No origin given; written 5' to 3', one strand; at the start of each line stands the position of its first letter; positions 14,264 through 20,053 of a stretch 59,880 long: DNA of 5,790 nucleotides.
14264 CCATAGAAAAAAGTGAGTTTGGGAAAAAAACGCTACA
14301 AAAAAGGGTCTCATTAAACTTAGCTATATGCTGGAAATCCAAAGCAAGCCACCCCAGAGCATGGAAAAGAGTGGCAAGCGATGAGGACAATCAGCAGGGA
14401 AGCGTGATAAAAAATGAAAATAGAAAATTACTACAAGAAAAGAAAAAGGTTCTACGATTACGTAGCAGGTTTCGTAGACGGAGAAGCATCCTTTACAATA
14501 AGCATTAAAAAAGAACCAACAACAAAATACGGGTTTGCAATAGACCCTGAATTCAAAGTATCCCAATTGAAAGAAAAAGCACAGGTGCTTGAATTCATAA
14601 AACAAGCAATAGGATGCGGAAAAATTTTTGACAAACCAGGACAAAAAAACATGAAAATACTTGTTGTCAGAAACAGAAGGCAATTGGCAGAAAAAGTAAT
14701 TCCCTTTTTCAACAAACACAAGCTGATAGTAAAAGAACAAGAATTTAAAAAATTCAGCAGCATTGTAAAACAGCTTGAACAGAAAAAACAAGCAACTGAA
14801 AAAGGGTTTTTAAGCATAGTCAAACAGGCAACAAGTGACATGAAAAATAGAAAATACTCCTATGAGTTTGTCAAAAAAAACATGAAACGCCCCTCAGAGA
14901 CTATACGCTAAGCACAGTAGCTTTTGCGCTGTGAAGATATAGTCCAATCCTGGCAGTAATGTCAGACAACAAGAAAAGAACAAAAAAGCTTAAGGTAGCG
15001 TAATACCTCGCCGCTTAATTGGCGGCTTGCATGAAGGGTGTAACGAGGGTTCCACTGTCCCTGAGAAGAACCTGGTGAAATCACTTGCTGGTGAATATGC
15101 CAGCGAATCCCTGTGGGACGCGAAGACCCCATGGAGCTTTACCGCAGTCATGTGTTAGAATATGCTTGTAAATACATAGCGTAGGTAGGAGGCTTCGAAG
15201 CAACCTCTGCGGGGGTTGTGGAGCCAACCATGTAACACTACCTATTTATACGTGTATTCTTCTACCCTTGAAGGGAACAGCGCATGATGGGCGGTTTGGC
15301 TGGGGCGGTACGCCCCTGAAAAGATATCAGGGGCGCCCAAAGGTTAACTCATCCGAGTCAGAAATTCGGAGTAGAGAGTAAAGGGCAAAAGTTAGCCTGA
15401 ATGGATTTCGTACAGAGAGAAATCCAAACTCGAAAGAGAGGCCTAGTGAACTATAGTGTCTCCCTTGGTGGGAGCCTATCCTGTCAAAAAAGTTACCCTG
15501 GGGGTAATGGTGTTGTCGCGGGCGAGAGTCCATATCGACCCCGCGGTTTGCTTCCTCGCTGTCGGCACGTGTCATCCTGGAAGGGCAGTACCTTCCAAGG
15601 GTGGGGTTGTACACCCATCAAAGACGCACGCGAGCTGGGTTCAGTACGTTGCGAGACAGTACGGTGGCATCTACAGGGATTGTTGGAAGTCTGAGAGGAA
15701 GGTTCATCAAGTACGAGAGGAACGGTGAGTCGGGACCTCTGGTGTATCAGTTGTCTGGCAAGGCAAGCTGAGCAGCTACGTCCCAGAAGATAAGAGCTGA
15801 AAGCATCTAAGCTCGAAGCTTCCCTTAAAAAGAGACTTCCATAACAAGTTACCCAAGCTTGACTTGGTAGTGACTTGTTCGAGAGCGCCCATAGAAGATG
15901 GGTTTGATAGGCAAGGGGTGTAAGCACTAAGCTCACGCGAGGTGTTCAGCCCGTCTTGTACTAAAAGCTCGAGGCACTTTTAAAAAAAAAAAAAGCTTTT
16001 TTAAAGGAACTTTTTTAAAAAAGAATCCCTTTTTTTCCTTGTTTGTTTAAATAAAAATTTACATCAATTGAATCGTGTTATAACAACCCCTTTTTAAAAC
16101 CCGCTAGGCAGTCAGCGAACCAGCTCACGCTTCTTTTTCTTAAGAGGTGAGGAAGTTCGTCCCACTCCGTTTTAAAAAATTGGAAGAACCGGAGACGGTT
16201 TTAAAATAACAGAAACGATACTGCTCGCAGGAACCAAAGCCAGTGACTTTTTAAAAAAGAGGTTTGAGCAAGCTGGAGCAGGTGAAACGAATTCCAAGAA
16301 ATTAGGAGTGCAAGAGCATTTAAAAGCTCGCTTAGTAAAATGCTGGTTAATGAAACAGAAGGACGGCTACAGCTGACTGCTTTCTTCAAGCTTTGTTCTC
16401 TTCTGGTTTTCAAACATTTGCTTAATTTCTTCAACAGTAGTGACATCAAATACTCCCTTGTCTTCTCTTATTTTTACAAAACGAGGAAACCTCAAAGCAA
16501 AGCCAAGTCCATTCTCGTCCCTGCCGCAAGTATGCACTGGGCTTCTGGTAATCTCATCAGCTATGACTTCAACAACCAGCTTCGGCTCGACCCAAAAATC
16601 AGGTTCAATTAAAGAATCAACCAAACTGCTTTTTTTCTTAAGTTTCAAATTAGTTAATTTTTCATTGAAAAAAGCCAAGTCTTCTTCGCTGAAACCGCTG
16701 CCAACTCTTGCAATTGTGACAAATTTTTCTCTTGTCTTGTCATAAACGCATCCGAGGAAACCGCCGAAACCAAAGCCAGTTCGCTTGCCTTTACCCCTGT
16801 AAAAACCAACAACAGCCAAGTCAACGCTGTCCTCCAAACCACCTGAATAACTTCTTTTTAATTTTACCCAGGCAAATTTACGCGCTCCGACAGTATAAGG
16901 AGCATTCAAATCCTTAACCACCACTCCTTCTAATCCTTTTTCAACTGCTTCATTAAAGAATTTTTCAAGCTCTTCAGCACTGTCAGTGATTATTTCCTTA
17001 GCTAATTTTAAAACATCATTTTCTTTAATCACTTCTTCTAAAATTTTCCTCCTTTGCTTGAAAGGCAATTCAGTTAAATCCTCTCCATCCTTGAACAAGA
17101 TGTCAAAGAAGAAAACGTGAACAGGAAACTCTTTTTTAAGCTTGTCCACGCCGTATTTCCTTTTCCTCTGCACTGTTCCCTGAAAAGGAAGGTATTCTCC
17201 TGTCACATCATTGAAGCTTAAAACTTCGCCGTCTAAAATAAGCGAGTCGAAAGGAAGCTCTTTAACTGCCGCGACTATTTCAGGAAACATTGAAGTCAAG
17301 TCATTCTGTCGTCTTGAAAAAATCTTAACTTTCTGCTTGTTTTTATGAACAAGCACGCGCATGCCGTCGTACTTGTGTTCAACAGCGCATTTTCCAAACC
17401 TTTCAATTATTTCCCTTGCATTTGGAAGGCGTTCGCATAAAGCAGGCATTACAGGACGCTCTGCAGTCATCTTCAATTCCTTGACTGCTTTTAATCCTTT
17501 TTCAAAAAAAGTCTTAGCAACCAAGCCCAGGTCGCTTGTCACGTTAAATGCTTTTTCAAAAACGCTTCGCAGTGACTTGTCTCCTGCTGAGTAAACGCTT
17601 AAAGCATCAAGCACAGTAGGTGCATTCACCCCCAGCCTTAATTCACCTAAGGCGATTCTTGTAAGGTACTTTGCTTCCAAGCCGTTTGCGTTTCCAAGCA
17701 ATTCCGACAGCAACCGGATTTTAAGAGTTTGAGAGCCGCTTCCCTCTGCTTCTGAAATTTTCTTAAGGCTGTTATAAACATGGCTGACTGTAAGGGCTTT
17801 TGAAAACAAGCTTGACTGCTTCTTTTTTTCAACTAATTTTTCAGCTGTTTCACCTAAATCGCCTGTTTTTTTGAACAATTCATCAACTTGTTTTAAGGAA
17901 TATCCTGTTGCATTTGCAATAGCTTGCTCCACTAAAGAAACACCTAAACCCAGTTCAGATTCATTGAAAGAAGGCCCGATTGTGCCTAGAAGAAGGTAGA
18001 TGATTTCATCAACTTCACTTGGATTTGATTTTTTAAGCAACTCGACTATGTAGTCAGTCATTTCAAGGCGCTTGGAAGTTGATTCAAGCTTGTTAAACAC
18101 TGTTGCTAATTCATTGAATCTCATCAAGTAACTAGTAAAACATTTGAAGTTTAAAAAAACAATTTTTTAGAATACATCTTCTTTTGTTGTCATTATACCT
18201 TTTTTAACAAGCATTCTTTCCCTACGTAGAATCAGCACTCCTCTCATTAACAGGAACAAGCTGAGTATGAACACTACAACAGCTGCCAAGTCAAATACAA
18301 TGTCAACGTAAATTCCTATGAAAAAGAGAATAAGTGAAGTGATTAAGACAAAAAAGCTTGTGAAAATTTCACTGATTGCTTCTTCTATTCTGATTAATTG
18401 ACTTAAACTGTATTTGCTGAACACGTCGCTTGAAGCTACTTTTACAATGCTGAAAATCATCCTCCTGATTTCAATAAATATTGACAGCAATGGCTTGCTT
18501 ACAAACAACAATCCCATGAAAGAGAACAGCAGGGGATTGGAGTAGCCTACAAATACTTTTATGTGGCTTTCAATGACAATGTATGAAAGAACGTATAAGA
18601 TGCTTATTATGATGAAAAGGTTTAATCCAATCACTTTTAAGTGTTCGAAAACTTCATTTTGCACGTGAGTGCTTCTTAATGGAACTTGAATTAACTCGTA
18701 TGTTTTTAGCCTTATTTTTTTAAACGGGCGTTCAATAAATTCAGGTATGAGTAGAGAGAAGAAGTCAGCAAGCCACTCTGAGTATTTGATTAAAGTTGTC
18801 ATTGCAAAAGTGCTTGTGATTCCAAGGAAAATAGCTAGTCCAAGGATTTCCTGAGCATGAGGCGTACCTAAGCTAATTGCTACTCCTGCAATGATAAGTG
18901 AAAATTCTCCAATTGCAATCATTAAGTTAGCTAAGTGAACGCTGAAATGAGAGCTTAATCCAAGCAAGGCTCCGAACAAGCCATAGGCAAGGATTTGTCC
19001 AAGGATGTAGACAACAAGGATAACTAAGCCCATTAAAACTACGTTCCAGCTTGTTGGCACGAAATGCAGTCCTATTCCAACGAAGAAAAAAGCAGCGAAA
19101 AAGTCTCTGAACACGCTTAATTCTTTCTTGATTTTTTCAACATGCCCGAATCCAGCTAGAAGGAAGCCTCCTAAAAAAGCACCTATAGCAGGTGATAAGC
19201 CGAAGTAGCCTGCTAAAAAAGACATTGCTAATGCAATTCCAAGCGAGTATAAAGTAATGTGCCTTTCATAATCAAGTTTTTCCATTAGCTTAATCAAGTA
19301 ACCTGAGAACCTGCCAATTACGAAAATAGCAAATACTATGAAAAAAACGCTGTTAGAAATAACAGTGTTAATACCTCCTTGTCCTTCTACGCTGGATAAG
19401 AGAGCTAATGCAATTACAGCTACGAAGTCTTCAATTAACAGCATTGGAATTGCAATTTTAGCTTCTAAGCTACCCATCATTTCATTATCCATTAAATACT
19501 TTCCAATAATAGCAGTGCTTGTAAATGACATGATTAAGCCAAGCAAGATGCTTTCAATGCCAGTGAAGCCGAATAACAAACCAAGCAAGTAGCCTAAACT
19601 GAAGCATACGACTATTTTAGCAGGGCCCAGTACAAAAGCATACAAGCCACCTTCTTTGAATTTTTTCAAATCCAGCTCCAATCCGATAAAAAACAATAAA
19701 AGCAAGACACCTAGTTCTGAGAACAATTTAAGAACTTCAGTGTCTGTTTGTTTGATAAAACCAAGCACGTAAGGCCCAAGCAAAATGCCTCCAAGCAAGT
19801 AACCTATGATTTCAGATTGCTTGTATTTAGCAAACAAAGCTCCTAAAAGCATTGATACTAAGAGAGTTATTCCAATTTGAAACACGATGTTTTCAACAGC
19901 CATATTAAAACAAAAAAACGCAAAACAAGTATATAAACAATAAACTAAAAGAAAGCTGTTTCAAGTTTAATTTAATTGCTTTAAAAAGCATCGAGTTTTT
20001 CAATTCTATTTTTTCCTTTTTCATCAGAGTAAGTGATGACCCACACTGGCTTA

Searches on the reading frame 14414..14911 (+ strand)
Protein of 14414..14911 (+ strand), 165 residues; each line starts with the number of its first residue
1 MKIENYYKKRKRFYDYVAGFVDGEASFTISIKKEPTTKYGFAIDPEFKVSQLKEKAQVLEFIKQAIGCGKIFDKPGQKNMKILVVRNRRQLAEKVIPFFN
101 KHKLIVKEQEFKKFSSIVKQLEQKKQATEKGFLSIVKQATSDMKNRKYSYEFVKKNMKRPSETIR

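Call 63: search_protein_families(library=pfam, proteins=[window:14414-14911:+], max_evalue=0.001)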
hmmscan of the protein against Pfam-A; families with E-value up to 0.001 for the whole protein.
window:14414-14911:+ (165 aa): 1 family
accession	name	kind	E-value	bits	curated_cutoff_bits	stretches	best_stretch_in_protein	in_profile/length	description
PF00961.24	LAGLIDADG_1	-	1.1e-17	65.2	23.1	1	18-117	2-101/102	LAGLIDADG endonuclease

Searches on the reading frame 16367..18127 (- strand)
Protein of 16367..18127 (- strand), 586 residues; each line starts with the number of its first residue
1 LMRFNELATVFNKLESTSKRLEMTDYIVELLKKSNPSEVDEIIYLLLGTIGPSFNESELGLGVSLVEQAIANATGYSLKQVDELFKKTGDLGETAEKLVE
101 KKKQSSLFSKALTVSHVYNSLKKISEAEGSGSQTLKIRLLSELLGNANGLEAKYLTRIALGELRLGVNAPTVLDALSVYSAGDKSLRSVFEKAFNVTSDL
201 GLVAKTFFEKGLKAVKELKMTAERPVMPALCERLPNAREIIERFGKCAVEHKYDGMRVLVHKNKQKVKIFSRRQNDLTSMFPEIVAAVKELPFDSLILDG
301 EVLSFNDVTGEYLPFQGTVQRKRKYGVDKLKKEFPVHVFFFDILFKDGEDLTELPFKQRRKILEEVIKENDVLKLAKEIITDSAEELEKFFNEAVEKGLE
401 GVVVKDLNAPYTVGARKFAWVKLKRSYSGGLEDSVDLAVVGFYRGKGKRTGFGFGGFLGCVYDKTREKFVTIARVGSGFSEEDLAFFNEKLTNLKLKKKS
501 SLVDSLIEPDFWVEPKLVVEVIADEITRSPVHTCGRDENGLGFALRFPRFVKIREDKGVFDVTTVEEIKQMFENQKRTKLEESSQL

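Call 63: search_protein_families(library=pfam, proteins=[window:16367-18127:-], max_evalue=0.001)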
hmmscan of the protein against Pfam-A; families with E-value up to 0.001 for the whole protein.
window:16367-18127:- (586 aa): 4 families
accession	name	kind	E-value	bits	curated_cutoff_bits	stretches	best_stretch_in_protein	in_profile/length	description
PF01068.26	DNA_ligase_A_M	-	1.9e-56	191.4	26.2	1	228-424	1-204/204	ATP dependent DNA ligase domain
PF04675.19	DNA_ligase_A_N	-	8.9e-46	156.7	24.6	1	4-177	2-174/174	DNA ligase N terminus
PF04679.21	DNA_ligase_A_C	-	2e-20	73.4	27.5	1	453-557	4-94/94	ATP dependent DNA ligase C terminal region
PF09414.15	RNA_ligase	-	1.4e-07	32.2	27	1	247-412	3-162/171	RNA ligase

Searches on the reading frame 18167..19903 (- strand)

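Call 63: search_protein_families(library=pfam, proteins=[window:18167-19903:-], max_evalue=0.001)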
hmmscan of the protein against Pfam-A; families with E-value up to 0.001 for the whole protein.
window:18167-19903:- (578 aa): 1 family
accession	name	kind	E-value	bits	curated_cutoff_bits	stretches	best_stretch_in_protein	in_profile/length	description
PF00999.27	Na_H_Exchanger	-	5.9e-51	173.9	26.2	1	16-369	3-366/375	Sodium/hydrogen exchanger, transmembrane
